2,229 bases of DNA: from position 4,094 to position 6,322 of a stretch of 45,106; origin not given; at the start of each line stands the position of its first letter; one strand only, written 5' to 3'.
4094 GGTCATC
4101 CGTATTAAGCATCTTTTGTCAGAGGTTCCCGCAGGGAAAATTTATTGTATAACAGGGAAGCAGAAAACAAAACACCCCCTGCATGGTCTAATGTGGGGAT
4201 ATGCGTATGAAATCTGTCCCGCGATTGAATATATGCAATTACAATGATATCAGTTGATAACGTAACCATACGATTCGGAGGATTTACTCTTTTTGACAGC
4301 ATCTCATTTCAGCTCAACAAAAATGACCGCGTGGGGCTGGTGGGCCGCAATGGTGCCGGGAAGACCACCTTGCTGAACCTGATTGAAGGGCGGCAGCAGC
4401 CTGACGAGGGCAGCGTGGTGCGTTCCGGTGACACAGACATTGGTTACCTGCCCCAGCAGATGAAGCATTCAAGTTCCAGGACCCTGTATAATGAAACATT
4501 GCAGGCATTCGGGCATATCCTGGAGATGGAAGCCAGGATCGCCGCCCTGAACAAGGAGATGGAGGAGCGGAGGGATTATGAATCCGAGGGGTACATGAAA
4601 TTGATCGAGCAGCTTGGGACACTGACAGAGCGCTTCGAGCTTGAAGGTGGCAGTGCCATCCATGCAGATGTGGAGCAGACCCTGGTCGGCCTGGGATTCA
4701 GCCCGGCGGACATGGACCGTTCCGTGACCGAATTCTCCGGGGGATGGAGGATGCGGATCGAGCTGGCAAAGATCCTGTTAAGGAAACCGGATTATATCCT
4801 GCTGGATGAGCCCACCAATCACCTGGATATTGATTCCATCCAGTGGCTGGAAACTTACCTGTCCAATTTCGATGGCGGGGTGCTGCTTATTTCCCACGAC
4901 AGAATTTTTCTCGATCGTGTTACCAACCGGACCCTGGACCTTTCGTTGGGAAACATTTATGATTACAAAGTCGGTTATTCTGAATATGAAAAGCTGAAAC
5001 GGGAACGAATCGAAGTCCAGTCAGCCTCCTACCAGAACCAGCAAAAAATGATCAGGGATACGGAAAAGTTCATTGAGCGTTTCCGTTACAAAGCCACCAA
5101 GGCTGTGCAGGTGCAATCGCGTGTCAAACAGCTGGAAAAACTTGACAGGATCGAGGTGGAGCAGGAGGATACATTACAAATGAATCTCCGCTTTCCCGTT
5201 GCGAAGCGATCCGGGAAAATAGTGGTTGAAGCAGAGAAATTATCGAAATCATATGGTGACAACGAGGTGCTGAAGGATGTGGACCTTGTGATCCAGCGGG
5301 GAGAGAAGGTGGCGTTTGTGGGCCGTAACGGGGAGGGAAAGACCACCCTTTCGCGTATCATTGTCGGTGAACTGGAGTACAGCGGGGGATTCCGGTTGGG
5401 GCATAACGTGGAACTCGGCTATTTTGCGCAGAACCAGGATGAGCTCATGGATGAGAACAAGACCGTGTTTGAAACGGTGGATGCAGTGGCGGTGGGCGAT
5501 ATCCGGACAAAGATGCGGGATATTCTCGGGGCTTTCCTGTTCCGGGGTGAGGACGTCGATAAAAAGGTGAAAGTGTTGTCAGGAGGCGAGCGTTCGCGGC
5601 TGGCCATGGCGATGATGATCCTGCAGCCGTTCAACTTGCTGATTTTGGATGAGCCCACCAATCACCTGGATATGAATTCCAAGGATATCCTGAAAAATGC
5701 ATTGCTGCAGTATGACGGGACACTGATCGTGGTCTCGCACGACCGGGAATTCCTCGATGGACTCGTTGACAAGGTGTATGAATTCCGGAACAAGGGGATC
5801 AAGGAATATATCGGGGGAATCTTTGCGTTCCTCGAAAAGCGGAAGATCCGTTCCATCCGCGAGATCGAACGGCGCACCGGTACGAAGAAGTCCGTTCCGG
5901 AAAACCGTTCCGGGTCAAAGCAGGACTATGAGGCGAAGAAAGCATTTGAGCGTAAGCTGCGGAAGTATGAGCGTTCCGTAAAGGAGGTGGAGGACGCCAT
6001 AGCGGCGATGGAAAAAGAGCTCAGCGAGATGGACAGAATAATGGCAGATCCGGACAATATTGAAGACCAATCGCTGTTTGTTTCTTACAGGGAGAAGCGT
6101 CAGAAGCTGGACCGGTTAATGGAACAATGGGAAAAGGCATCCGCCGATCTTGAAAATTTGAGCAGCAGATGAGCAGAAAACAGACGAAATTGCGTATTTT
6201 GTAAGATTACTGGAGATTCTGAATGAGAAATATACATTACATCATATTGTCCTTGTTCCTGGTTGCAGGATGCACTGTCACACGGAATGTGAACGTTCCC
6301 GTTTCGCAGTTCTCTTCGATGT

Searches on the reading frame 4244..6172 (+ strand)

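Call 92: search_protein_families(library=pfam, proteins=[window:4244-6172:+], max_evalue=0.00001)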
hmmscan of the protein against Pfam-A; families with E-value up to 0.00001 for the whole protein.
window:4244-6172:+ (642 aa): 5 families
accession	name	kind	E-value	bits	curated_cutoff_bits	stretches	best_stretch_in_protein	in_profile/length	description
PF00005.33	ABC_tran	-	3.1e-49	167.6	25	2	18-192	2-137/137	ABC transporter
PF12848.13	ABC_tran_Xtn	-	1.8e-24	86.1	25.9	1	232-313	2-83/85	ABC transporter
PF13304.12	AAA_21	-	3.1e-07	31.2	27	0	31-68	3-46/304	AAA domain, putative AbiEii toxin, Type IV TA system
PF02463.25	SMC_N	-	4.1e-07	30.1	40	0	130-512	110-209/220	RecF/RecN/SMC N terminal domain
PF16326.10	ABC_tran_CTD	-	2.8e-06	27.9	32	0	573-631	4-66/69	ABC transporter C-terminal domain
